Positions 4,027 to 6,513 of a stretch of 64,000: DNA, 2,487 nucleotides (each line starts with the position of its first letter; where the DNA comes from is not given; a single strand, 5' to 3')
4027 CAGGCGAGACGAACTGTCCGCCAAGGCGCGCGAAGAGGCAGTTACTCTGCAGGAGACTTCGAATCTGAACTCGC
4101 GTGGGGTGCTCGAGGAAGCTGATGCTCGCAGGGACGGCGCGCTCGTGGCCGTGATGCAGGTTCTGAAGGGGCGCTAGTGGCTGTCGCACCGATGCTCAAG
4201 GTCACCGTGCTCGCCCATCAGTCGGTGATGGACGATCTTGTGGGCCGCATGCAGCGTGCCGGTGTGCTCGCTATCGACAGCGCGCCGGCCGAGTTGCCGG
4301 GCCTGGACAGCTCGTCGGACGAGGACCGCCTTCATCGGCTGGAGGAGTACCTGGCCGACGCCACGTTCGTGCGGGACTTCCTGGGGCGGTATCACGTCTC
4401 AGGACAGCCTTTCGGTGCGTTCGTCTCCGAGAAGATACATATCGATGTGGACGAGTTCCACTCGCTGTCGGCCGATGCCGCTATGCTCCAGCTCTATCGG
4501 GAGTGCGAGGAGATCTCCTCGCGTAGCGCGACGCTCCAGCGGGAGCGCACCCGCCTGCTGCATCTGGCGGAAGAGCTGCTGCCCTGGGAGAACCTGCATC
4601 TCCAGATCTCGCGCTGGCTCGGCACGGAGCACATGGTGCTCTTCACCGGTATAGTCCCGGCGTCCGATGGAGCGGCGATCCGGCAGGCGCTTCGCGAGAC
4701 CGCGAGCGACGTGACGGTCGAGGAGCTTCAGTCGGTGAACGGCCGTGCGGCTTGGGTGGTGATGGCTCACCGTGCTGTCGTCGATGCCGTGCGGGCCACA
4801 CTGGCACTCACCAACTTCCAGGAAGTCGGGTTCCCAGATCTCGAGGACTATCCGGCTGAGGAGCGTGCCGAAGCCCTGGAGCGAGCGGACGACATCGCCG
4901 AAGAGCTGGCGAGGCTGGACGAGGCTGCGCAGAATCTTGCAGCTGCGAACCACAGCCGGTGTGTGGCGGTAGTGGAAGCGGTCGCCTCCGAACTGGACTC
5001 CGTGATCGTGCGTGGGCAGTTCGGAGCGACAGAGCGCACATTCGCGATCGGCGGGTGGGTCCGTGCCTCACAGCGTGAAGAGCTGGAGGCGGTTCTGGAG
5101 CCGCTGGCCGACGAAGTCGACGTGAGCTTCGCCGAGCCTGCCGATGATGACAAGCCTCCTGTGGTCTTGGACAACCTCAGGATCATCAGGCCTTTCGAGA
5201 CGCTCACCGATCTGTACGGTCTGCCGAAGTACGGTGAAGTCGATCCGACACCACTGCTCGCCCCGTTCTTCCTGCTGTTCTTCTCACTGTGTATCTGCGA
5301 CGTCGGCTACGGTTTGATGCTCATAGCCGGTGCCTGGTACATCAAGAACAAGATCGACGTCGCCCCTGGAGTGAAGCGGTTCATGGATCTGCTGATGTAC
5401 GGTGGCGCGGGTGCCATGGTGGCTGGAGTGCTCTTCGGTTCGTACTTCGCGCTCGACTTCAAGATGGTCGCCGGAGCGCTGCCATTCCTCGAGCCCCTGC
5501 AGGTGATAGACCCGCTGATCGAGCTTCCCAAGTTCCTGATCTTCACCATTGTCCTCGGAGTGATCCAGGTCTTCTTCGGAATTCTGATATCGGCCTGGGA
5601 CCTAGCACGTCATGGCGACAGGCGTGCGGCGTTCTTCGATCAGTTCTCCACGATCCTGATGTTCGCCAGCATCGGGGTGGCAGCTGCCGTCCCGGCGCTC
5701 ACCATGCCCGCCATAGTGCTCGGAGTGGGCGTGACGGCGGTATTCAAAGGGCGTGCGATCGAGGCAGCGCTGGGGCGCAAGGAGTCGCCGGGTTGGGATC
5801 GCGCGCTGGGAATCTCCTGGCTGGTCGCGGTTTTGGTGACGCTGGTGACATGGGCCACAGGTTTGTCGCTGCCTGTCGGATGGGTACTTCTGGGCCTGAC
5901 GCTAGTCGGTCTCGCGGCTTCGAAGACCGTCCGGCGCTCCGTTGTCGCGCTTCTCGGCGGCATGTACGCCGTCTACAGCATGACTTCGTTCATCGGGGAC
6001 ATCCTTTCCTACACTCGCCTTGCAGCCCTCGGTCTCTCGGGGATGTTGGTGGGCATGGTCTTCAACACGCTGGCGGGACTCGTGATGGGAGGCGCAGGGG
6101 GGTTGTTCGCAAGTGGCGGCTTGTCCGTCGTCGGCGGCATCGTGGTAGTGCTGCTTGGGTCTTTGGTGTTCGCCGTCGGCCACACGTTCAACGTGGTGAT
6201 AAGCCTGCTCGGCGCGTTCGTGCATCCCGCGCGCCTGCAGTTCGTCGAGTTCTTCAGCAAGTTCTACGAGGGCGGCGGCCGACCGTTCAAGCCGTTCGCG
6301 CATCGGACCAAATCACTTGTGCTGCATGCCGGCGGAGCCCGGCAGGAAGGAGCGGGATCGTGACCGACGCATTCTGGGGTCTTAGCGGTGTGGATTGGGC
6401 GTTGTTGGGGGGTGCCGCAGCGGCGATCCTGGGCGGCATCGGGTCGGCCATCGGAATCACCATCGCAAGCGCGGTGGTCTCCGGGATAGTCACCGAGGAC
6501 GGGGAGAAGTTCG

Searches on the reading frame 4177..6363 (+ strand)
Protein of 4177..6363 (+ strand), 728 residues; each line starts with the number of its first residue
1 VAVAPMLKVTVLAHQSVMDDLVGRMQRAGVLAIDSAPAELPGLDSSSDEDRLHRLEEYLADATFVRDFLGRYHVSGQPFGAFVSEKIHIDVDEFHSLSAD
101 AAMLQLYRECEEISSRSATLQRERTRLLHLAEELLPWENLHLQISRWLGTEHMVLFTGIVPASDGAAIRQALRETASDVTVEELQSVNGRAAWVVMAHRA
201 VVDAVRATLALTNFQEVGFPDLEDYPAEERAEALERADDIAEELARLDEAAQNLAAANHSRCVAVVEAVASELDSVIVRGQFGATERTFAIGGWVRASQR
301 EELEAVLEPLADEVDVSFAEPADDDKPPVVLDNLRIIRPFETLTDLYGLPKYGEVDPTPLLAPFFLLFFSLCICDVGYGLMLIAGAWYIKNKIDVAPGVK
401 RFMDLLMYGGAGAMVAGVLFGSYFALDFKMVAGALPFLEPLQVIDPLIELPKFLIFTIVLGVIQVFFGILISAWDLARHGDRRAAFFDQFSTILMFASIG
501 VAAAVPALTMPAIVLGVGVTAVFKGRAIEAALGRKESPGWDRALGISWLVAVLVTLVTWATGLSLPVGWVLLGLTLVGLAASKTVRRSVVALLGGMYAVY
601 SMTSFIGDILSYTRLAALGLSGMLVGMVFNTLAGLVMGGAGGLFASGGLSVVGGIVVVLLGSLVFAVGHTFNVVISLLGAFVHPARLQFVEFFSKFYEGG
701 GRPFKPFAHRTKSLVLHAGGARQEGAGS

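Call 79: search_protein_families(library=pfam, proteins=[window:4177-6363:+], max_evalue=0.00001)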
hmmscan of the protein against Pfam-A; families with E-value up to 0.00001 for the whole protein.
window:4177-6363:+ (728 aa): 1 family
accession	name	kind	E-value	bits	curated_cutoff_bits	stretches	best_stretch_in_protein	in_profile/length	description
PF01496.24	V_ATPase_I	-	1.3e-21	76.8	30.7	2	608-708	721-814/815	V-type ATPase 116kDa subunit family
